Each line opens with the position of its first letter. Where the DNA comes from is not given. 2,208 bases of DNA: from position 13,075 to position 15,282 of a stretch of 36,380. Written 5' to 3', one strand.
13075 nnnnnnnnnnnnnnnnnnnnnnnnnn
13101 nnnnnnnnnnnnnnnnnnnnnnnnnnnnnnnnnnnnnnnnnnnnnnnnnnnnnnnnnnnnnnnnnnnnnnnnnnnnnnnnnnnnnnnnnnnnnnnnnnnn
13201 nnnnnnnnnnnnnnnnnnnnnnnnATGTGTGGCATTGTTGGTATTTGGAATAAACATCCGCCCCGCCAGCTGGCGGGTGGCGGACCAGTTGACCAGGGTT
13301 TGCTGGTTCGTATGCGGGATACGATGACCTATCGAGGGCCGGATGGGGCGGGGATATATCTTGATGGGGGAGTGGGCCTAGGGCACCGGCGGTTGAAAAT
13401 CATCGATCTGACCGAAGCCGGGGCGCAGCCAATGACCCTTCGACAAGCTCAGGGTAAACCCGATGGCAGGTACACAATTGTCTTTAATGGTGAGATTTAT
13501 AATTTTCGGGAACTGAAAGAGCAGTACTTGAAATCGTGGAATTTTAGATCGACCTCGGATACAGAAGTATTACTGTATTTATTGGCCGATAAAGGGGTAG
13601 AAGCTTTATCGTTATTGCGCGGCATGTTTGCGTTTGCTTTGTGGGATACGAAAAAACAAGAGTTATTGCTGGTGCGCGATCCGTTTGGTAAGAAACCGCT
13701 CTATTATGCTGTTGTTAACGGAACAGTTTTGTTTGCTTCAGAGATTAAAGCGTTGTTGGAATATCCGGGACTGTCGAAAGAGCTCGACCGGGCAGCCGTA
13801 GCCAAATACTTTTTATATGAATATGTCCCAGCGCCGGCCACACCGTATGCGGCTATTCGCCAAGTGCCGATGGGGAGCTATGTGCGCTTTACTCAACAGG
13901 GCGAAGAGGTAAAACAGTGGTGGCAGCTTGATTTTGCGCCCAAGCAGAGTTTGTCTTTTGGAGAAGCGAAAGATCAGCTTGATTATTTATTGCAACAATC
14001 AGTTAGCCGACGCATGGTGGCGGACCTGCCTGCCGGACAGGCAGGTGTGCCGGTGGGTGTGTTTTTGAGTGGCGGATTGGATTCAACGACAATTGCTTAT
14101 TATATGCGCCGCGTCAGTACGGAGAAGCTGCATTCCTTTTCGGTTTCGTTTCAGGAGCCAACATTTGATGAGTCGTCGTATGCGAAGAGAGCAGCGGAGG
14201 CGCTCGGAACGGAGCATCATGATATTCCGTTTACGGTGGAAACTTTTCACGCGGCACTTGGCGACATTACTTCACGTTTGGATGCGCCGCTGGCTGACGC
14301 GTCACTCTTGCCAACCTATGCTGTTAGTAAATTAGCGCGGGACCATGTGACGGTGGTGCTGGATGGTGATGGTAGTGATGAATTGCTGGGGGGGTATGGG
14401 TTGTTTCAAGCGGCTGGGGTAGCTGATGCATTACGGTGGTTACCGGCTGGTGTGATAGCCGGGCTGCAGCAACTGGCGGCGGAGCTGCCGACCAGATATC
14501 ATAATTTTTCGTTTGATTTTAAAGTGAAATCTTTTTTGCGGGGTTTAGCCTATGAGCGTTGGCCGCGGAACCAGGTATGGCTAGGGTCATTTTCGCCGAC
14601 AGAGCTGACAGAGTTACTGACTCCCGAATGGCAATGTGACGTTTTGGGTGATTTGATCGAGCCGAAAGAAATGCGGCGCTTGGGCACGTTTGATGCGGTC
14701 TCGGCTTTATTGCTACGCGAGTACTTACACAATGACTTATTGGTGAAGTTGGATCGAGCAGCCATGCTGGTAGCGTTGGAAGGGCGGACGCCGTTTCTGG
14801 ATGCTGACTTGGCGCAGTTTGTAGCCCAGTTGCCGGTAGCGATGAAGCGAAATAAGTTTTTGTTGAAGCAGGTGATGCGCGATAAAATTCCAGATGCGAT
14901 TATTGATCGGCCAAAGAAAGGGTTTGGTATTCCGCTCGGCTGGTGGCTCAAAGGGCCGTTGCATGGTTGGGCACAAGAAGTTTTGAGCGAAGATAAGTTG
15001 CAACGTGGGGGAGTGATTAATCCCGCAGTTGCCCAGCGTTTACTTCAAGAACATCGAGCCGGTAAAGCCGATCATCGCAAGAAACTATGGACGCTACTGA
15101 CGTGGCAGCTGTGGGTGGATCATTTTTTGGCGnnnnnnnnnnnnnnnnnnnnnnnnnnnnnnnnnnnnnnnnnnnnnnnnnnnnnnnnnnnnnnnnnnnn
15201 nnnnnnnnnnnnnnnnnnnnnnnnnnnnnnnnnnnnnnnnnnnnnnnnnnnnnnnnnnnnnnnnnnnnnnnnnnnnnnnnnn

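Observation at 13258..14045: One gene (asnB-like) hosts three different repeat families, all in frame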

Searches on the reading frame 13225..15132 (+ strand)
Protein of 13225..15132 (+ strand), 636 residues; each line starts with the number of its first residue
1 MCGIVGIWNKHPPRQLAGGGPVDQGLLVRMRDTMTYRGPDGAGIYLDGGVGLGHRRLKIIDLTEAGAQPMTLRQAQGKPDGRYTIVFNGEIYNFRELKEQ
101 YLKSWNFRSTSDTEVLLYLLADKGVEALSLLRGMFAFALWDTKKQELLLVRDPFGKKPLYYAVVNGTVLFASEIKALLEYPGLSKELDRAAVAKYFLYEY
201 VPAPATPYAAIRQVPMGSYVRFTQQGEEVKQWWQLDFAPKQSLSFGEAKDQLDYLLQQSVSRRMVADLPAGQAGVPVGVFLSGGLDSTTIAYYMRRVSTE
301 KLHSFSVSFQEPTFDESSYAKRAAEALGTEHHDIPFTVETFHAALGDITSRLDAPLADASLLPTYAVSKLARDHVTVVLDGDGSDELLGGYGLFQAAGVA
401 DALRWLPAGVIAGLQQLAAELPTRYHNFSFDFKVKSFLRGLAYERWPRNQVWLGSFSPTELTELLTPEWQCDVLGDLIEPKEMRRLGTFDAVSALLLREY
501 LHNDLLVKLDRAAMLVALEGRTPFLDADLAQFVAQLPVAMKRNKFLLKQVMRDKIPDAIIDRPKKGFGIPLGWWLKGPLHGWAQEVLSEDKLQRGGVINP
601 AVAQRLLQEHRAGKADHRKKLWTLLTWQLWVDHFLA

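Call 13: find_homologous_proteins(query=window:13225-15132:+, max_evalue=1e-20)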
Query window:13225-15132:+ (636 aa): 7998 proteins with E <= 1e-20 among 8000 candidates; the best 120 are listed.
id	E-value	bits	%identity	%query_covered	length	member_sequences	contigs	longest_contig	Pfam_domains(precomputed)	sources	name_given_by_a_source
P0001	0.0e+0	1458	100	100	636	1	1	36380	PF00733.28,PF13522.12,PF13537.12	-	-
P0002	0.0e+0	1085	78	100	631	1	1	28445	PF00733.28,PF06508.20,PF13522.12,PF13537.12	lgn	-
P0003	0.0e+0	1068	76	100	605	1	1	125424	PF00733.28,PF13522.12,PF13537.12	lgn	-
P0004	4.8e-296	1002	72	100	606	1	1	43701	PF00733.28,PF06508.20,PF13522.12,PF13537.12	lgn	-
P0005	7.5e-233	793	59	100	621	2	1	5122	PF00733.28,PF13522.12,PF13537.12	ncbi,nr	ncbi:asparagine synthase (glutamine-hydrolyzing) [Patescibacteria group bacterium]|nr:asparagine syn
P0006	1.2e-230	786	58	100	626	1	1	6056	PF00733.28,PF06508.20,PF13522.12,PF13537.12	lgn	-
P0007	1.9e-230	785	58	100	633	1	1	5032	PF00733.28,PF13522.12,PF13537.12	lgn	-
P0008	3.2e-227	774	58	100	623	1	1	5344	PF00733.28,PF13522.12,PF13537.12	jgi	jgi:asparagine synthase (glutamine-hydrolysing)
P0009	1.2e-226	773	57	100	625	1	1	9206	PF00733.28,PF13522.12,PF13537.12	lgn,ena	-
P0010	1.2e-226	772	57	100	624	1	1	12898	PF00733.28,PF13522.12,PF13537.12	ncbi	-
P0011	6.9e-226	770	56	100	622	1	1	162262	PF00733.28,PF13522.12,PF13537.12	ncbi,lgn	ncbi:MAG: asparagine synthase (glutamine-hydrolyzing) [bacterium]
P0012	1.2e-225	769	56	100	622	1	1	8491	PF00733.28,PF13522.12,PF13537.12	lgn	-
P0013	2.5e-225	768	57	100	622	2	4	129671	PF12481.14,PF00733.28,PF13522.12,PF13537.12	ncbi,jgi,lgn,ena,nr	ncbi:MAG TPA: asparagine synthase (glutamine-hydrolyzing) [Candidatus Andersenbacteria bacterium]|nr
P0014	3.8e-225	768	60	95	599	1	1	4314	PF00733.28,PF13522.12,PF13537.12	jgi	jgi:asparagine synthase (glutamine-hydrolysing)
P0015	1.8e-223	762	57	100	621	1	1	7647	PF00733.28,PF13522.12,PF13537.12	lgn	-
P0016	2.6e-223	761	57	97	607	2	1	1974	PF00733.28,PF06508.20,PF13522.12,PF13537.12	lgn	-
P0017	4.6e-223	761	56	100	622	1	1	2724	PF00733.28,PF13522.12,PF13537.12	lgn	-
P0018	6.2e-223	760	56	100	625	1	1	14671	PF00733.28,PF13522.12,PF13537.12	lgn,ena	-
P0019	1.6e-222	759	56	100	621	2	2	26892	PF00733.28,PF13522.12,PF13537.12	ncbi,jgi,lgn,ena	-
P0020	4.3e-222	757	56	100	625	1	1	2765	PF00733.28,PF13522.12,PF13537.12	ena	-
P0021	1.9e-221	755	57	99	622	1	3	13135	PF00733.28,PF13522.12,PF13537.12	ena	-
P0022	2.4e-221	755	57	100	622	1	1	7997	PF00733.28,PF13522.12,PF13537.12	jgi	jgi:asparagine synthase (glutamine-hydrolysing)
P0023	1.5e-218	746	55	100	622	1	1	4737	PF12481.14,PF00733.28,PF13522.12,PF13537.12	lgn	-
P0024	3.0e-218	745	56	100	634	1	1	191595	PF00733.28,PF06508.20,PF13522.12,PF13537.12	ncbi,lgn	ncbi:MAG: asparagine synthase (glutamine-hydrolyzing) [Candidatus Andersenbacteria bacterium]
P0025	1.3e-217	743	55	100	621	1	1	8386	PF00733.28,PF13522.12,PF13537.12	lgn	-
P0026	4.8e-217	741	55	100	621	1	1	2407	PF00733.28,PF13522.12,PF13537.12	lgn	-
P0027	2.1e-216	739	57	100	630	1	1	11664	PF00733.28,PF13522.12,PF13537.12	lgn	-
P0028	5.1e-216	737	56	100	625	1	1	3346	PF00733.28,PF13522.12,PF13537.12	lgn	-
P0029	5.7e-216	737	56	95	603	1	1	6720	PF00733.28,PF06508.20,PF13522.12,PF13537.12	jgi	jgi:asparagine synthase (glutamine-hydrolysing)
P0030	2.5e-215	735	55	100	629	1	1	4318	PF00733.28,PF13522.12,PF13537.12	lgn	-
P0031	2.7e-214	732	55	100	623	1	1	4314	PF00733.28,PF13522.12,PF13537.12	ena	-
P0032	8.2e-213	727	54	99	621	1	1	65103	PF00733.28,PF13522.12,PF13537.12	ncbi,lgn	-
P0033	3.0e-212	725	54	100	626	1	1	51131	PF00733.28,PF13522.12,PF13537.12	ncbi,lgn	-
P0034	2.1e-210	719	54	96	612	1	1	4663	PF00733.28,PF13522.12,PF13537.12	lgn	-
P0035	3.9e-210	718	54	100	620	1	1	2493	PF00733.28,PF13522.12,PF13537.12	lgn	-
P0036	6.6e-210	717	55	100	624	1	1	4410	PF00733.28,PF13522.12,PF13537.12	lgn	-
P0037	4.2e-209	715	54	100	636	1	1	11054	PF00733.28,PF13522.12,PF13537.12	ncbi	-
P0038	3.5e-208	712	54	100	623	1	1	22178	PF00733.28,PF13522.12,PF13537.12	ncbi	-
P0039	3.2e-206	705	54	100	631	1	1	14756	PF00733.28,PF13522.12,PF13537.12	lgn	-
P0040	2.5e-205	702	53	100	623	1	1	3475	PF00733.28,PF13522.12,PF13537.12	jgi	jgi:asparagine synthase (glutamine-hydrolysing)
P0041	8.8e-203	694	54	100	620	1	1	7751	PF00733.28,PF13522.12,PF13537.12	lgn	-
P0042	7.1e-202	691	51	100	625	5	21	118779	PF00733.28,PF13522.12,PF13537.12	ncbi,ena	-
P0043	1.8e-201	689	52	100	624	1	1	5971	PF00733.28,PF13522.12,PF13537.12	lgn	-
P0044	6.1e-201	688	53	99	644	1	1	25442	PF00733.28,PF06508.20,PF13522.12,PF13537.12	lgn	-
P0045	1.2e-200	687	52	100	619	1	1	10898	PF00733.28,PF06508.20,PF13522.12,PF13537.12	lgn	-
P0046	1.2e-199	683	51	100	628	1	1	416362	PF00733.28,PF13522.12,PF13537.12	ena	-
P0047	4.8e-199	681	52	100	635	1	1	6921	PF00733.28,PF13522.12,PF13537.12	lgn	-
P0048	1.8e-198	679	52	100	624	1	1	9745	PF00733.28,PF13522.12,PF13537.12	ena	-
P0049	1.9e-198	679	52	100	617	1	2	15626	PF00733.28,PF13522.12,PF13537.12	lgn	-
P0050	6.2e-198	678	54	94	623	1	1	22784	PF00733.28,PF13522.12,PF13537.12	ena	-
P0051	1.9e-197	676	51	99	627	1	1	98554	PF00733.28,PF13522.12,PF13537.12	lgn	-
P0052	2.3e-197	676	51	100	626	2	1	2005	PF00733.28,PF13522.12,PF13537.12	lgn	-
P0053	2.3e-197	676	52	100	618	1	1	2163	PF00733.28,PF13522.12,PF13537.12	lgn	-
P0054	4.2e-197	675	50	100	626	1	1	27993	PF00733.28,PF13522.12,PF13537.12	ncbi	-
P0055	5.5e-197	674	52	100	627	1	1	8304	PF00733.28,PF13522.12,PF13537.12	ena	-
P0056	6.9e-197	674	51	100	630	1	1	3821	PF00733.28,PF13522.12,PF13537.12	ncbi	-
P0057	3.8e-196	672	50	100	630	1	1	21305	PF00733.28,PF13522.12,PF13537.12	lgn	-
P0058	3.8e-196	672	54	96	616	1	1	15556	PF00733.28,PF13522.12,PF13537.12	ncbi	-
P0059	3.9e-196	672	50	100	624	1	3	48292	PF00733.28,PF13522.12,PF13537.12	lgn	-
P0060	8.1e-196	671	50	100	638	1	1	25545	PF00733.28,PF13522.12,PF13537.12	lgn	-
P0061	8.7e-196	671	51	100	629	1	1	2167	PF00733.28,PF13522.12,PF13537.12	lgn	-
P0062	2.5e-195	669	53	100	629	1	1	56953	PF00733.28,PF13522.12,PF13537.12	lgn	-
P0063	3.7e-195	668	51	100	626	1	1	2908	PF00733.28,PF13522.12,PF13537.12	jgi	-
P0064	1.2e-194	667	51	100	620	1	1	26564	PF00733.28,PF13522.12,PF13537.12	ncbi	-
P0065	1.2e-194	667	54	95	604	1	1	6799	PF00733.28,PF13522.12,PF13537.12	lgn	-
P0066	2.4e-194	666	53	100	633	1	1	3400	PF00733.28,PF13522.12,PF13537.12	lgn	-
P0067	2.6e-194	666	53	100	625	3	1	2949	PF00733.28,PF13522.12,PF13537.12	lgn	-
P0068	5.4e-194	665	52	100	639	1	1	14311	PF00733.28,PF13522.12,PF13537.12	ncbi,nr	ncbi:MAG: asparagine synthase (glutamine-hydrolyzing) [Candidatus Andersenbacteria bacterium]|nr:asp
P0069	6.3e-193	661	51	100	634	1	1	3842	PF00733.28,PF13522.12,PF13537.12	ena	-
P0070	6.8e-192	658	49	100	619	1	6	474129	PF00733.28,PF13522.12,PF13537.12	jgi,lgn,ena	jgi:asparagine synthase (glutamine-hydrolysing)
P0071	7.4e-192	658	50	100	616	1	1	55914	PF00733.28,PF13522.12,PF13537.12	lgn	-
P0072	1.1e-191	657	51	99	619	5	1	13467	PF00733.28,PF13522.12,PF13537.12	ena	-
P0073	1.2e-191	657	50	99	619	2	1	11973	PF00733.28,PF13522.12,PF13537.12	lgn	-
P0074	1.2e-191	657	53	97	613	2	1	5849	PF00733.28,PF13522.12,PF13537.12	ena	-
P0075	5.0e-191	655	51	99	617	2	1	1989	PF00733.28,PF13522.12,PF13537.12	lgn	-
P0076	1.1e-190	654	50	99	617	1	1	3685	PF00733.28,PF13522.12,PF13537.12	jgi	jgi:asparagine synthase (glutamine-hydrolysing)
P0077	3.0e-190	652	49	100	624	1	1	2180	PF00733.28,PF13522.12,PF13537.12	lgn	-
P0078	6.0e-190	651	50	100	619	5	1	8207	PF00733.28,PF13522.12,PF13537.12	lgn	-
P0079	2.8e-189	649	49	100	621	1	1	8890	PF00733.28,PF13522.12,PF13537.12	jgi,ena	-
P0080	3.8e-189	649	53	99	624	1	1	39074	PF00733.28,PF06508.20,PF13522.12,PF13537.12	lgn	-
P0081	4.5e-189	648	51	99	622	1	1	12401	PF00733.28,PF13522.12,PF13537.12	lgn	-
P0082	8.1e-189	648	51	99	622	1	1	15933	PF00733.28,PF06508.20,PF13522.12,PF13537.12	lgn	-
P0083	2.7e-188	646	52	99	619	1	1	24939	PF00733.28,PF13522.12,PF13537.12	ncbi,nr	ncbi:MAG: asparagine synthase (glutamine-hydrolyzing) [Candidatus Andersenbacteria bacterium]|nr:asp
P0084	9.8e-188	644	50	95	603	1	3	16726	PF00733.28,PF13522.12,PF13537.12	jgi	-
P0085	1.1e-187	644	55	87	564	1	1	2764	PF00733.28,PF13522.12,PF13537.12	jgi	jgi:asparagine synthase (glutamine-hydrolysing)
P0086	1.6e-187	643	51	99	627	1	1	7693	PF00733.28,PF13522.12,PF13537.12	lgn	-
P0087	2.7e-187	642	52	99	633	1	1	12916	PF00733.28,PF13522.12,PF13537.12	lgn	-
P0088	3.5e-186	639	51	100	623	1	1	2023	PF12481.14,PF00733.28,PF06508.20,PF13522.12,PF13537.12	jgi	jgi:asparagine synthase (glutamine-hydrolysing)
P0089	3.9e-186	639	50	99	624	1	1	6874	PF00733.28,PF13522.12,PF13537.12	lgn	-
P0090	3.7e-185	635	50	99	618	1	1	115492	PF00733.28,PF13522.12,PF13537.12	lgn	-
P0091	4.5e-185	635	49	100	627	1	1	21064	PF00733.28,PF13522.12,PF13537.12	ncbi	-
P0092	5.0e-185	635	51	100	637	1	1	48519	PF00733.28,PF13522.12,PF13537.12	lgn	-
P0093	1.5e-184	633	54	88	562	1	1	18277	PF00733.28,PF13522.12,PF13537.12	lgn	-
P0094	2.6e-184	633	50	99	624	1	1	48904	PF12481.14,PF00733.28,PF06508.20,PF13522.12,PF13537.12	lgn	-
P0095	4.6e-184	632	52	99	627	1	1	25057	PF00733.28,PF06508.20,PF13522.12,PF13537.12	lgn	-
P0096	4.7e-184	632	54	87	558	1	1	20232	PF00733.28,PF13522.12,PF13537.12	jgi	jgi:asparagine synthase (glutamine-hydrolysing)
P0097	8.1e-184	631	50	100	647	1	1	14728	PF00733.28,PF13522.12,PF13537.12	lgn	-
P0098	6.7e-183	628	49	99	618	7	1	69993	PF00733.28,PF13522.12,PF13537.12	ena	-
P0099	1.5e-181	624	50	99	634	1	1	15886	PF00733.28,PF06508.20,PF13522.12,PF13537.12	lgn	-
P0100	2.4e-181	623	52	95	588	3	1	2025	PF00733.28,PF13522.12,PF13537.12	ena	-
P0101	3.1e-181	622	50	99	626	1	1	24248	PF00733.28,PF06508.20,PF13522.12,PF13537.12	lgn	-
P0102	3.7e-181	622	50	99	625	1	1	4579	PF00733.28,PF06508.20,PF13522.12,PF13537.12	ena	-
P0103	1.2e-180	621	49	99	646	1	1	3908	PF12481.14,PF00733.28,PF06508.20,PF13522.12,PF13537.12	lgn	-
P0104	2.0e-180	620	51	94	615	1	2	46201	PF12481.14,PF00733.28,PF13522.12,PF13537.12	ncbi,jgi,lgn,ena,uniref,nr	ncbi:MAG: asparagine synthase (glutamine-hydrolyzing) [Candidatus Andersenbacteria bacterium CG10_bi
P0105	2.4e-180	620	48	99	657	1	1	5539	PF00733.28,PF13522.12,PF13537.12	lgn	-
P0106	8.2e-180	618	50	99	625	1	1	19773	PF00733.28,PF13522.12,PF13537.12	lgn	-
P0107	1.1e-179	617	50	99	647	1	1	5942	PF00733.28,PF13522.12,PF13537.12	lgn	-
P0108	8.4e-179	614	49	99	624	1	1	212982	PF12481.14,PF00733.28,PF06508.20,PF13522.12,PF13537.12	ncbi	-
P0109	1.3e-178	614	48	99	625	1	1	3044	PF12481.14,PF00733.28,PF13522.12,PF13537.12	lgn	-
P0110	6.3e-178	612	51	94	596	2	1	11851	PF00733.28,PF06508.20,PF13522.12,PF13537.12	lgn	-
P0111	7.7e-178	611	47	100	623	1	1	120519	PF00733.28,PF13522.12,PF13537.12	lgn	-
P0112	1.0e-177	611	47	100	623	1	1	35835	PF00733.28,PF13522.12,PF13537.12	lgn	-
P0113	1.4e-177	610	49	99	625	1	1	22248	PF00733.28,PF06508.20,PF13522.12,PF13537.12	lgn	-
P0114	3.3e-177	609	46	100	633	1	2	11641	PF12481.14,PF00733.28,PF13522.12,PF13537.12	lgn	-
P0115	6.6e-177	608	48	100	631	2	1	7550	PF00733.28,PF13522.12,PF13537.12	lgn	-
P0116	1.7e-176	607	47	100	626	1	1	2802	PF12481.14,PF00733.28,PF13522.12,PF13537.12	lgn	-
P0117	1.1e-175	604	47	100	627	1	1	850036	PF00733.28,PF13522.12,PF13537.12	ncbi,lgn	-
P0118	9.5e-175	601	46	100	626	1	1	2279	PF00733.28,PF13522.12,PF13537.12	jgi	jgi:asparagine synthase (glutamine-hydrolysing)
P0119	1.6e-173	597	46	100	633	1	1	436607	PF00733.28,PF13522.12,PF13537.12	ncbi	-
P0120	1.8e-173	597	46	100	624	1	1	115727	PF00733.28,PF13522.12,PF13537.12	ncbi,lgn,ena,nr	ncbi:MAG: asparagine synthase (glutamine-hydrolyzing) [bacterium]|nr:asparagine synthase (glutamine-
